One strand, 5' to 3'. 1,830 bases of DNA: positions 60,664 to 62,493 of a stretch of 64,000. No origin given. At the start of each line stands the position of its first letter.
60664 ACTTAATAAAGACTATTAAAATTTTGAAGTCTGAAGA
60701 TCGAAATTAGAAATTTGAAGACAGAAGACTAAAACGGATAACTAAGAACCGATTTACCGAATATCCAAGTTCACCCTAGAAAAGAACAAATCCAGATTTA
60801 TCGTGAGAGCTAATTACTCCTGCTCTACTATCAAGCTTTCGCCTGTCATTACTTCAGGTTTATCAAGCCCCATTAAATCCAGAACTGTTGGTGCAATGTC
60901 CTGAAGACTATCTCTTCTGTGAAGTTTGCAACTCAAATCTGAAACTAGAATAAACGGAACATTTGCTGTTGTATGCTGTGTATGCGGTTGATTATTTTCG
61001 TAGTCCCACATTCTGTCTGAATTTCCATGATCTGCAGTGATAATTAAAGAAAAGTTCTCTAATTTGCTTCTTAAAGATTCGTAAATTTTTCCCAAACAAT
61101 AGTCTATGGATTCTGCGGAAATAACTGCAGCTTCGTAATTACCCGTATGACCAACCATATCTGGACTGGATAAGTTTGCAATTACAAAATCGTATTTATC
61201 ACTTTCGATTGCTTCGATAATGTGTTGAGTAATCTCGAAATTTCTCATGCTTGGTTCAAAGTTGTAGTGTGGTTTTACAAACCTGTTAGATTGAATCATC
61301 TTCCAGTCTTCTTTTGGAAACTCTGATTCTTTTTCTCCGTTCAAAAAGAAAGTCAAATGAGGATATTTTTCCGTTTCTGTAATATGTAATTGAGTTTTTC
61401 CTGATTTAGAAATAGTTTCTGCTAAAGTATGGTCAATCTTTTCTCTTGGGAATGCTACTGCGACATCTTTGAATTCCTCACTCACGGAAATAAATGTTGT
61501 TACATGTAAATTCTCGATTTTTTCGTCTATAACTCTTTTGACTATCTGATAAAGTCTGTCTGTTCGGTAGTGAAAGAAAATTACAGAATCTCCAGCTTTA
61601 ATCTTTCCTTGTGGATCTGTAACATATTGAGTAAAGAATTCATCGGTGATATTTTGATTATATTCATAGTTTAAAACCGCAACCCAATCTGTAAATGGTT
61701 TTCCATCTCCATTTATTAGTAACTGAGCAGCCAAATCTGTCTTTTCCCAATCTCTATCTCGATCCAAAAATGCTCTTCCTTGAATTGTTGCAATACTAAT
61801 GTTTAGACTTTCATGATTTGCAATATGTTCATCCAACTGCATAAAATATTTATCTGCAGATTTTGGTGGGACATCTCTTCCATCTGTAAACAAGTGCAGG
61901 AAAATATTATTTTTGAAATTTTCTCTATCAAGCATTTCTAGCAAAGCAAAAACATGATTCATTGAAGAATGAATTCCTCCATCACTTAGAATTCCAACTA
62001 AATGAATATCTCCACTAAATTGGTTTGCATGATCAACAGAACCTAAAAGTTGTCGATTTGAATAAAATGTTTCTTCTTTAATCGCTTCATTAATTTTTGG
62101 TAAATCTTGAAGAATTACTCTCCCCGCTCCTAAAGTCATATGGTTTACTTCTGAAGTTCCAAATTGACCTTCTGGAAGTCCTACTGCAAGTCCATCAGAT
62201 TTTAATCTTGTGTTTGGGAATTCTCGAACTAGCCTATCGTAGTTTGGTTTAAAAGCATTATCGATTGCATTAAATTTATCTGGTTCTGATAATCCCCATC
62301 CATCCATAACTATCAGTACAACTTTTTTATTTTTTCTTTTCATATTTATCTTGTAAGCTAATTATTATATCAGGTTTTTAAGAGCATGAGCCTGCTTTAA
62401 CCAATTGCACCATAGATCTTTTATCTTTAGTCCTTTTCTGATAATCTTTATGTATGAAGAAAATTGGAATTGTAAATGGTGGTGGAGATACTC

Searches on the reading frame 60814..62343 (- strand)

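Call 9: search_protein_families(library=pfam, proteins=[window:60814-62343:-], max_evalue=0.001)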
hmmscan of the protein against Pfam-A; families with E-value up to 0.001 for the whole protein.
window:60814-62343:- (509 aa): 4 families
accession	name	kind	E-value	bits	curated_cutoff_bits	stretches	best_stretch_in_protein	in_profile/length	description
PF01676.23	Metalloenzyme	-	6.3e-66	222.9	24.3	1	6-495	1-252/252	Metalloenzyme superfamily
PF06415.18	iPGM_N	-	1.2e-53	182.3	27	1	84-280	1-200/217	BPG-independent PGAM N-terminus (iPGM_N)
PF00884.28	Sulfatase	-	6.1e-08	32.8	25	1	378-492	200-300/301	Sulfatase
PF01663.27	Phosphodiest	-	8.9e-07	29.3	23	1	352-443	122-223/342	Type I phosphodiesterase / nucleotide pyrophosphatase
